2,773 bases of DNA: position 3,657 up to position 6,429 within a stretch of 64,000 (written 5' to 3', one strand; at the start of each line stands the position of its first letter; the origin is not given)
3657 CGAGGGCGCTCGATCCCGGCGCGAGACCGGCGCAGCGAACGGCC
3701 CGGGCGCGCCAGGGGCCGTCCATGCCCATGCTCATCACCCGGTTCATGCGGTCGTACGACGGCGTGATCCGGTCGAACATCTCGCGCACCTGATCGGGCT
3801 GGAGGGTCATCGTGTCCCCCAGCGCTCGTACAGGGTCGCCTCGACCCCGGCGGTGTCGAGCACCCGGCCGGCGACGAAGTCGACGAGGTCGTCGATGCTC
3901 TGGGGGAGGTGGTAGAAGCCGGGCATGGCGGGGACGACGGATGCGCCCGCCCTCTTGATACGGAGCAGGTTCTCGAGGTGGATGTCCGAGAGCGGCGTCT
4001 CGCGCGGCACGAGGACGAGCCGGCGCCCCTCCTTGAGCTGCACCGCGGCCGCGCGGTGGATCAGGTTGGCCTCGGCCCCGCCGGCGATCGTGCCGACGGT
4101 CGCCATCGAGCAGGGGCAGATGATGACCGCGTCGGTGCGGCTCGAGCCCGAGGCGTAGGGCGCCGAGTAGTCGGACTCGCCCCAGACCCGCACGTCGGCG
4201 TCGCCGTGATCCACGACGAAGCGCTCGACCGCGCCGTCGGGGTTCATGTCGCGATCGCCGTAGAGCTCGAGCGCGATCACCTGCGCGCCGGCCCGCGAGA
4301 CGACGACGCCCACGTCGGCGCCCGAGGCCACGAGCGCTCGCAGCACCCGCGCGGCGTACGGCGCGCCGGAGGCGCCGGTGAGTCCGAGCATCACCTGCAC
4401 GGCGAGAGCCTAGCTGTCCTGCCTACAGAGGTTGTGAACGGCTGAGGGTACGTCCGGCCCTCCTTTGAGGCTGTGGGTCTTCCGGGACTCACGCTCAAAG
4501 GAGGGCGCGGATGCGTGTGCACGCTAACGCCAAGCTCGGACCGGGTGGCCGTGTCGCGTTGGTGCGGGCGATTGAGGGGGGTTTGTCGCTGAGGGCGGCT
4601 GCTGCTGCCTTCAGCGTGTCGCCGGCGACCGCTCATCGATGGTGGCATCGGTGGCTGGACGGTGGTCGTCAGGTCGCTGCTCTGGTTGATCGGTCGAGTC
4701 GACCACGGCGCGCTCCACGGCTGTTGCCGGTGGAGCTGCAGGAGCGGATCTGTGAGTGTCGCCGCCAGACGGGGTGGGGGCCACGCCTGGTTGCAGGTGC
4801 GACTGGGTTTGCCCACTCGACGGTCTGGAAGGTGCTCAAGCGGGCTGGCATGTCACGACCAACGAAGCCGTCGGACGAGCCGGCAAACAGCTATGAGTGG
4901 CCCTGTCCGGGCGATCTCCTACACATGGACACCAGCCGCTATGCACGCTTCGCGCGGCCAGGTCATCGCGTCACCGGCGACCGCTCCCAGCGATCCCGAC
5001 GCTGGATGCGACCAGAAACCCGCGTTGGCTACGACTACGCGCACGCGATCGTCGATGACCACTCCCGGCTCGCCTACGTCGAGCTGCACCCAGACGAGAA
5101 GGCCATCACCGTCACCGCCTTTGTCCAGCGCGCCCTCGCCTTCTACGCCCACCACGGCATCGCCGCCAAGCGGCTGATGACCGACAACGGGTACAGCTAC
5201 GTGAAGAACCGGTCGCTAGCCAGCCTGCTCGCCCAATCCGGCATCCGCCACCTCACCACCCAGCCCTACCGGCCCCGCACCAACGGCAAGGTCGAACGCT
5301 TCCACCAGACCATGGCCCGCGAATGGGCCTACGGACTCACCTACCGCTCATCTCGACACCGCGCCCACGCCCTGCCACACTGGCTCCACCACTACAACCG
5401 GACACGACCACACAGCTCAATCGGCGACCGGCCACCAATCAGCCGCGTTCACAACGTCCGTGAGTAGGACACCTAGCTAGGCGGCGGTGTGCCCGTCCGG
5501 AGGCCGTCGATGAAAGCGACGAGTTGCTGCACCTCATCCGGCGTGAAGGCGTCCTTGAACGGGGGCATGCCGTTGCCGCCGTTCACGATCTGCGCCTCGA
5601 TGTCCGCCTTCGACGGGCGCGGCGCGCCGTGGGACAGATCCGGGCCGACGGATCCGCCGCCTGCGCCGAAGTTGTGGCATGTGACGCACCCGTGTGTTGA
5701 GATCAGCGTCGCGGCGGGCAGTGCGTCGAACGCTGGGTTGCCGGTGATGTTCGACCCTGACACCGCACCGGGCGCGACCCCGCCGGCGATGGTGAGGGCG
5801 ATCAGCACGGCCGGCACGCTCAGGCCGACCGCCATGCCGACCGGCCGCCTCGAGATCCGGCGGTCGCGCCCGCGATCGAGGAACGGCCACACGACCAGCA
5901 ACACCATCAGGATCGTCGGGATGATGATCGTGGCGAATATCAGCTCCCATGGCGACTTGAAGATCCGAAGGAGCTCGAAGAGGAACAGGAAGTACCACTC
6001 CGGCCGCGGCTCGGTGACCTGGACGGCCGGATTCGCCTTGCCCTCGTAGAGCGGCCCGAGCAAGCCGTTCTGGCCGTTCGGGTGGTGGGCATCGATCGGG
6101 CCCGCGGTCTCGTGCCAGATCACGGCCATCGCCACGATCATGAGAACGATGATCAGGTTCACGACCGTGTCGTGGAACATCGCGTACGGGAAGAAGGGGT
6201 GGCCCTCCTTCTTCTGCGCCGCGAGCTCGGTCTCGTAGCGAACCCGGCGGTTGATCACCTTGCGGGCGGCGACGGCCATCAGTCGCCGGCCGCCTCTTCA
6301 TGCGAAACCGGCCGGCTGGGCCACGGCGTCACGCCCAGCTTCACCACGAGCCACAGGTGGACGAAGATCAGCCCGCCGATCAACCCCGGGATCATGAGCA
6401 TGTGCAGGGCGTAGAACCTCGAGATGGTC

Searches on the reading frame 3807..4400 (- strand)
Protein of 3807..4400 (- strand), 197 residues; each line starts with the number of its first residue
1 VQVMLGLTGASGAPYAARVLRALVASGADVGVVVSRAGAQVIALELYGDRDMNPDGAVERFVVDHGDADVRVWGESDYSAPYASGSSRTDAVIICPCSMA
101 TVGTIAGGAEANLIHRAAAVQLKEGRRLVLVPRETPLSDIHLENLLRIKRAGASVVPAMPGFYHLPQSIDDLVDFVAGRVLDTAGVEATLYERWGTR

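Call 29: search_protein_families(library=pfam, proteins=[window:3807-4400:-])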
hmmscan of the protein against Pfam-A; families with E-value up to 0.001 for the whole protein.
window:3807-4400:- (197 aa): 1 family
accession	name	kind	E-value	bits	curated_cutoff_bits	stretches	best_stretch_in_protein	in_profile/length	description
PF02441.25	Flavoprotein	-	2.5e-41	141.4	22.7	1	1-183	1-161/162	Flavoprotein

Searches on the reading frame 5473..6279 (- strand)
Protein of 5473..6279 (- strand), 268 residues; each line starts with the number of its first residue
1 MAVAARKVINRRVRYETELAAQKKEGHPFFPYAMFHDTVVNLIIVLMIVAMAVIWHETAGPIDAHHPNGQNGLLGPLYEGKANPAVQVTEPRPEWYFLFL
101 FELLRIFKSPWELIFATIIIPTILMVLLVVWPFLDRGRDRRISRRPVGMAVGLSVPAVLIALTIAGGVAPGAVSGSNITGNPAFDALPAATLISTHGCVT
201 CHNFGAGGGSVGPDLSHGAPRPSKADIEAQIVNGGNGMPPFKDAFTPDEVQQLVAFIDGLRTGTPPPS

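Call 29: search_protein_families(library=pfam, proteins=[window:5473-6279:-])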
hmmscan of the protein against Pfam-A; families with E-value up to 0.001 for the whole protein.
window:5473-6279:- (268 aa): 3 families
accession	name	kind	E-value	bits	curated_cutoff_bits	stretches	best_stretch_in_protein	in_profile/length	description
PF13442.11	Cytochrome_CBB3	-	8.6e-11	42.4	27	1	197-257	13-68/68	Cytochrome C oxidase, cbb3-type, subunit III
PF00032.22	Cytochrom_B_C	-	1.1e-08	35.6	20.7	1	82-170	2-86/102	Cytochrome b(C-terminal)/b6/petD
PF00034.26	Cytochrom_C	-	7.2e-06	27.7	21.3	1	190-259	5-88/90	Cytochrome c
